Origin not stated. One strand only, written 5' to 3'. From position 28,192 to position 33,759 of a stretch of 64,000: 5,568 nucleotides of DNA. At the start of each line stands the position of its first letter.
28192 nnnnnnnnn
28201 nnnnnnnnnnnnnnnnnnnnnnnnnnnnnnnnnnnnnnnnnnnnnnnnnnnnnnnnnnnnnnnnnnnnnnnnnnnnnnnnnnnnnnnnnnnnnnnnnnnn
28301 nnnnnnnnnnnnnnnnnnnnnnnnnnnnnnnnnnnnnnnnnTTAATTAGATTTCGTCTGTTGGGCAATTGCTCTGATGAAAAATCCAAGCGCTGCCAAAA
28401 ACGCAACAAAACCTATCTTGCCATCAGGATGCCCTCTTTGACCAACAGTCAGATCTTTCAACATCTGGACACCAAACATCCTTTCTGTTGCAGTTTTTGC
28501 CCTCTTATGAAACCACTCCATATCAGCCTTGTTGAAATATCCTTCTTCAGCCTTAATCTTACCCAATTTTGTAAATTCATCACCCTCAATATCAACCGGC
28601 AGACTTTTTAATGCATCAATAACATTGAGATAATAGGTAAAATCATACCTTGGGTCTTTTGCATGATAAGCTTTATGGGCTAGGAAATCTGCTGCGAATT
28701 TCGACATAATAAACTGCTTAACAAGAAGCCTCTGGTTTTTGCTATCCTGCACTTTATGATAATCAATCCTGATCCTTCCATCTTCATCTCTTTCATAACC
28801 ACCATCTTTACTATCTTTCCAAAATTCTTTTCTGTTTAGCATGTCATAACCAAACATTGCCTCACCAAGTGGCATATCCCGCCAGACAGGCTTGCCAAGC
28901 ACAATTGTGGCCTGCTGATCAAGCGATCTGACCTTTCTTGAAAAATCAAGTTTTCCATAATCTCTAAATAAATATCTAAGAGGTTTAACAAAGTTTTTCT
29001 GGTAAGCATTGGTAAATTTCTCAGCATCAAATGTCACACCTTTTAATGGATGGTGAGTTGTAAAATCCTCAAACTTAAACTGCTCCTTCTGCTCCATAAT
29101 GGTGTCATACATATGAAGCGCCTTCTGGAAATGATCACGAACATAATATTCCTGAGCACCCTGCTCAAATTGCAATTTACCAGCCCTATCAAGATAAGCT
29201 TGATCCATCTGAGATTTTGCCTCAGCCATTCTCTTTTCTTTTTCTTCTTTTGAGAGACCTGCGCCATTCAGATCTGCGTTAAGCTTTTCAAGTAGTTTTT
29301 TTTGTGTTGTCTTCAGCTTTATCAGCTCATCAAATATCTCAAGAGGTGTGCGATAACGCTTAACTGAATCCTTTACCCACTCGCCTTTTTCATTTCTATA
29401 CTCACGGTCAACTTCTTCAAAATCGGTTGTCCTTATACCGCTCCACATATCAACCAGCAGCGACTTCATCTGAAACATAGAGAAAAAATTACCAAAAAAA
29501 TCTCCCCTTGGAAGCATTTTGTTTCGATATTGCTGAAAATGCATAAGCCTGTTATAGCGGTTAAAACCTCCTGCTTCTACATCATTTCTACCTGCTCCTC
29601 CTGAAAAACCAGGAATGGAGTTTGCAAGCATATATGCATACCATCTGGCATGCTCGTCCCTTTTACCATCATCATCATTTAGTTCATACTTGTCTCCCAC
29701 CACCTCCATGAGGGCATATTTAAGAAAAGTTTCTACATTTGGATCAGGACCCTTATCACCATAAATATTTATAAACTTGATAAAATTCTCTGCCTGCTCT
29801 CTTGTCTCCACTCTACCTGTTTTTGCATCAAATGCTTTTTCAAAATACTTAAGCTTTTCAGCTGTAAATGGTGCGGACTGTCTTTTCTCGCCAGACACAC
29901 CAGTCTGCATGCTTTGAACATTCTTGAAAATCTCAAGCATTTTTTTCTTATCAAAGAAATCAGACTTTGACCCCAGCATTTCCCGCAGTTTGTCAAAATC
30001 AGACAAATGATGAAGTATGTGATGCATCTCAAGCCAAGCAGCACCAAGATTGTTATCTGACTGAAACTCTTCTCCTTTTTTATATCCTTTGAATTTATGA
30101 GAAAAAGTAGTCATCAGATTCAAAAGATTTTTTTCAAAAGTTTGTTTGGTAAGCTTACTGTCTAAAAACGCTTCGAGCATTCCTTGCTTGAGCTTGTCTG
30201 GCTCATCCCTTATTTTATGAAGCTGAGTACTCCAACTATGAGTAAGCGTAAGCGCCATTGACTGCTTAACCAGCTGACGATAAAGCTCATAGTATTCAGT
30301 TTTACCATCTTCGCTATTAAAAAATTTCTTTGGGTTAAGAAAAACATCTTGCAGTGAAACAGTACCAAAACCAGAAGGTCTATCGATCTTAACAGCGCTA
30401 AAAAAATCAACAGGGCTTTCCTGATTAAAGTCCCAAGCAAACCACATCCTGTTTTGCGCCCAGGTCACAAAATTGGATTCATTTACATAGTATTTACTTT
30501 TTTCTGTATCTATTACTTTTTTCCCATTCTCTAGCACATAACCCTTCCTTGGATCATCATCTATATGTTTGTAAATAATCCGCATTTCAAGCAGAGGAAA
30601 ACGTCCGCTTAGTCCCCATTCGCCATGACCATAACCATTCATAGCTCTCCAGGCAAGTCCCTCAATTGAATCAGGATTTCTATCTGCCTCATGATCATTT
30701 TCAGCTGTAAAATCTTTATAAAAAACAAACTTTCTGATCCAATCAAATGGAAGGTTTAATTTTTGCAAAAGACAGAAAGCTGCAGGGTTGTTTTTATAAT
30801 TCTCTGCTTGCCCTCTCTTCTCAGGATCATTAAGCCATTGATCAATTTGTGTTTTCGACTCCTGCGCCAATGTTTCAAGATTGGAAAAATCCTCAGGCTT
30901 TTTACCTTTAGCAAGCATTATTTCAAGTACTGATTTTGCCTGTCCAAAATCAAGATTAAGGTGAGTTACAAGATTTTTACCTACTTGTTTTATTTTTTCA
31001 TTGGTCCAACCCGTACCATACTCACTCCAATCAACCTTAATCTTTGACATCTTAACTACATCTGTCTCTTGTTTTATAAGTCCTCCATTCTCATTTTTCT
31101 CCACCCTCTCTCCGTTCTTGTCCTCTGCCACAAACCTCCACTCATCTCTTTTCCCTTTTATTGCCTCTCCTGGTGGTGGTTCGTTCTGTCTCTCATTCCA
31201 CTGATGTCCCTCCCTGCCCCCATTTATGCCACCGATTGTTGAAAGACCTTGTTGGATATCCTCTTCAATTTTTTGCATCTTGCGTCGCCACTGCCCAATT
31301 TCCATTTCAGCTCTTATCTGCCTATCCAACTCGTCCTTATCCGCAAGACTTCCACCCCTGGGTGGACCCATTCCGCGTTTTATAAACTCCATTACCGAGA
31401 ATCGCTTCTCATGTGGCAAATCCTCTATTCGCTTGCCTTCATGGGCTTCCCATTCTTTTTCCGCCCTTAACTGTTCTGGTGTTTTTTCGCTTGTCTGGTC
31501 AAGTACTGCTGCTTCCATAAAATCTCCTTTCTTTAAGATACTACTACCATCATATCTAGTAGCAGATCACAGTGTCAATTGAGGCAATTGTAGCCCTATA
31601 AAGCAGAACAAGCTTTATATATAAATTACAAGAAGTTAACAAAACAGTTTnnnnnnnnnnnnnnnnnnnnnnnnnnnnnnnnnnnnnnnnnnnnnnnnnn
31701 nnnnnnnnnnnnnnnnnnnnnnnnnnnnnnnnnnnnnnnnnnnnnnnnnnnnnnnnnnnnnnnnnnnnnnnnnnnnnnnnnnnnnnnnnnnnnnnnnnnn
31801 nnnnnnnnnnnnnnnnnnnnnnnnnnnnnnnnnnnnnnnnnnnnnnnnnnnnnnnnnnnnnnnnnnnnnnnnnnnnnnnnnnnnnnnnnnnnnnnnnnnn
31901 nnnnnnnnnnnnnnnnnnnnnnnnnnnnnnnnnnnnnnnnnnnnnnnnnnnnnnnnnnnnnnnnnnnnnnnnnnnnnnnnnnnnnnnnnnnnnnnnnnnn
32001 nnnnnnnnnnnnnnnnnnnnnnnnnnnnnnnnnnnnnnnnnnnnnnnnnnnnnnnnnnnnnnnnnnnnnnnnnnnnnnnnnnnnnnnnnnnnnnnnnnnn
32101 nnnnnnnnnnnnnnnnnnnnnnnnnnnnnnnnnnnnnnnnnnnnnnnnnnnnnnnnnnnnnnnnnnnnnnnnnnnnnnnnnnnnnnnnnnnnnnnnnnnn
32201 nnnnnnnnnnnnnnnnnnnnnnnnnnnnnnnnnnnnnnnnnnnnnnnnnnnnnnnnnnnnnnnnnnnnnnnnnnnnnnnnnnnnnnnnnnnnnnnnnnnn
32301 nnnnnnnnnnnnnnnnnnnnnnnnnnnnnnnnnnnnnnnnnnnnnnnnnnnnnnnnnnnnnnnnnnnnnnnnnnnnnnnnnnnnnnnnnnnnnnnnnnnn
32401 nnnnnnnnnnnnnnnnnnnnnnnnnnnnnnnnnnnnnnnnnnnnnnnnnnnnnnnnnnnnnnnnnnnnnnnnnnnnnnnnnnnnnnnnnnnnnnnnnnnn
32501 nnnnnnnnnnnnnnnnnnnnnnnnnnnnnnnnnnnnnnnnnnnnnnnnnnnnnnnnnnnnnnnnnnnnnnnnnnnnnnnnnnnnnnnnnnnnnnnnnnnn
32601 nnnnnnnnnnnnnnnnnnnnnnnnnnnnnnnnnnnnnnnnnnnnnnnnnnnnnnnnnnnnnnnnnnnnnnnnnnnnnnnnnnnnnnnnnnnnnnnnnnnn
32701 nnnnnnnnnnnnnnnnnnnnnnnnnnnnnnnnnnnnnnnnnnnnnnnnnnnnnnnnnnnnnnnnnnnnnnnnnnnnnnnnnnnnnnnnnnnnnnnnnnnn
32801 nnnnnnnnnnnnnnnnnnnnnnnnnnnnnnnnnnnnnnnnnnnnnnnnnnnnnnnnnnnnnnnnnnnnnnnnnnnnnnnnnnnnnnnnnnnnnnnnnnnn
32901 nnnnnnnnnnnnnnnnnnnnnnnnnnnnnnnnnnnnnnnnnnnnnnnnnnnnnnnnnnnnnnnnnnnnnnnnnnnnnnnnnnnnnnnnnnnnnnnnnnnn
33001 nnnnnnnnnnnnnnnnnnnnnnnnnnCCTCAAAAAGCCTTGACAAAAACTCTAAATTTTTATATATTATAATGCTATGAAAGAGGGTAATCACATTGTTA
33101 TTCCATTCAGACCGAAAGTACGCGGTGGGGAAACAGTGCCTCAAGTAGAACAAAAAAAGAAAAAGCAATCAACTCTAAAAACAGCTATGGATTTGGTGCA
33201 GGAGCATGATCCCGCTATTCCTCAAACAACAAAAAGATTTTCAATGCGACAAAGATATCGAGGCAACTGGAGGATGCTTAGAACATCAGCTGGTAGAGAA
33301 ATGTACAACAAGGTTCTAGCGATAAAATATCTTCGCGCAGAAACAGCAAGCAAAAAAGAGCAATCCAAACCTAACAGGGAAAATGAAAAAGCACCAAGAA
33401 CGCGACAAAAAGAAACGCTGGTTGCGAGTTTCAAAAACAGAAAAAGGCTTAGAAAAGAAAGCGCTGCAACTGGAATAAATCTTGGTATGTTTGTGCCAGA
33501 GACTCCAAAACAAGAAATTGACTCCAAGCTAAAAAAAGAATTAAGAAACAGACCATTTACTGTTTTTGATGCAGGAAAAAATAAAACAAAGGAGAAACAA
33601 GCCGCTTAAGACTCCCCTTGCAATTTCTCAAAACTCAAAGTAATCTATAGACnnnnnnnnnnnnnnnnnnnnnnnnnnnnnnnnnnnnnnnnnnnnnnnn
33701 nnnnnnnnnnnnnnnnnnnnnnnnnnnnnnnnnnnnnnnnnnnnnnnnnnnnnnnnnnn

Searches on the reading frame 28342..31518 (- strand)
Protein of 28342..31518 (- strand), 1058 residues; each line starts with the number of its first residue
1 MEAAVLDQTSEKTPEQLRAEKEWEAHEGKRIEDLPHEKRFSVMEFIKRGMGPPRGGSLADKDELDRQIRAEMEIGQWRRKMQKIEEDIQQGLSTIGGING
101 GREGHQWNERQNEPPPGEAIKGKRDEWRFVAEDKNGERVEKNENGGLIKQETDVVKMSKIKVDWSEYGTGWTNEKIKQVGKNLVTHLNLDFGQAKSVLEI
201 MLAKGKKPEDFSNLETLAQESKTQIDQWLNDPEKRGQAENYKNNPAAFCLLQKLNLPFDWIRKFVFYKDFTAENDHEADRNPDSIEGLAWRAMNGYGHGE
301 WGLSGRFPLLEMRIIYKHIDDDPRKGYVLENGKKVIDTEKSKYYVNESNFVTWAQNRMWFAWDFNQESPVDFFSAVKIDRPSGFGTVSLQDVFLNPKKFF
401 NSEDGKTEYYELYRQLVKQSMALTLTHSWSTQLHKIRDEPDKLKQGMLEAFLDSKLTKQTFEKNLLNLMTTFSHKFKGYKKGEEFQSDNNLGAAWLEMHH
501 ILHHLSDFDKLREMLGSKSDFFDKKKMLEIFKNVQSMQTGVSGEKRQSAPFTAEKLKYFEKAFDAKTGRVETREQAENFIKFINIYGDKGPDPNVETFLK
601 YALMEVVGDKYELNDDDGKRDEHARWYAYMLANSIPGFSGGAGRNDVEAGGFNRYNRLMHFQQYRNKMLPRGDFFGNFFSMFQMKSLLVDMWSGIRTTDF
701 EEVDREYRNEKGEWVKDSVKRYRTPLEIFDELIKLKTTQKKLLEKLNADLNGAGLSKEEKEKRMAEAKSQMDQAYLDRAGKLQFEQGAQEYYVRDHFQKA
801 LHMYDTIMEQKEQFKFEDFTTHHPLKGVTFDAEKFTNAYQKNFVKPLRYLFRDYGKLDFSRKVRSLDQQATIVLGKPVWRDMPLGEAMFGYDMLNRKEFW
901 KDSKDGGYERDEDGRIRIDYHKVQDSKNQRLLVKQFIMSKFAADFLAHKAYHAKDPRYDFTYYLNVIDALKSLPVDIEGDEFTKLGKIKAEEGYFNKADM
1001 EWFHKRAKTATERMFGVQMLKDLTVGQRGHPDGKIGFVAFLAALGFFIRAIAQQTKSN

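Call 6: search_protein_families(library=pfam, proteins=[window:28342-31518:-], max_evalue=0.01)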
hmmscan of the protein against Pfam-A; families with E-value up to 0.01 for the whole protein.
window:28342-31518:- (1058 aa): 0 families

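Call 63: search_protein_families(library=ncbifam, proteins=[window:28342-31518:-], max_evalue=0.05)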
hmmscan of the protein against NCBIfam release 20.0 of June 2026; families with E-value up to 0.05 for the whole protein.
window:28342-31518:- (1058 aa): 0 families

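Call 64: search_protein_families(library=pfam, proteins=[window:28342-31518:-], max_evalue=1)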
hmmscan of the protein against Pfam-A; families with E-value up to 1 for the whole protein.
window:28342-31518:- (1058 aa): 1 family
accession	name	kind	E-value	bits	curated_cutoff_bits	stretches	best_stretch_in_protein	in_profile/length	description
PF05315.17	ICEA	-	0.016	15.2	24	1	180-248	104-173/218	ICEA Protein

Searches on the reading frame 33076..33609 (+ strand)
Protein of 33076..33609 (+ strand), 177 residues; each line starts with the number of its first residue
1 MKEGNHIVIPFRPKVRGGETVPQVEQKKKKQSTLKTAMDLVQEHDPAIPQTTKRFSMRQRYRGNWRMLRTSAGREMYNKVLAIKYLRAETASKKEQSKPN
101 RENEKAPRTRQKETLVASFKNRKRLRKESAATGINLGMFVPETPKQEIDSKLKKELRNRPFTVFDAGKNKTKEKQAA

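Call 3: search_protein_families(library=pfam, proteins=[window:33076-33609:+], max_evalue=0.1)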
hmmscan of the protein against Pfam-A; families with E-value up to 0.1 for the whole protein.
window:33076-33609:+ (177 aa): 1 family
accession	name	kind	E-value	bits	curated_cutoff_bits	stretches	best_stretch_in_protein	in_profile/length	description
PF03633.20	Glyco_hydro_65C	-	0.068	13.4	22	0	45-65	11-31/62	Glycosyl hydrolase family 65, C-terminal domain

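Call 7: search_protein_families(library=ncbifam, proteins=[window:33076-33609:+], max_evalue=0.01)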
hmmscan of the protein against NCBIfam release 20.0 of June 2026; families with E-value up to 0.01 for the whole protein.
window:33076-33609:+ (177 aa): 0 families

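Call 55: search_protein_families(library=phrogs, proteins=[window:33076-33606:+], max_evalue=0.01)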
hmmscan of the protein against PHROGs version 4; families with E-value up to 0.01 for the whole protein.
window:33076-33606:+ (177 aa): 1 family
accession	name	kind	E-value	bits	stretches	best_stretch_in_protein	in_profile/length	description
phrog_226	-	tail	0.0019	19.1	1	25-129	16-121/157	minor tail protein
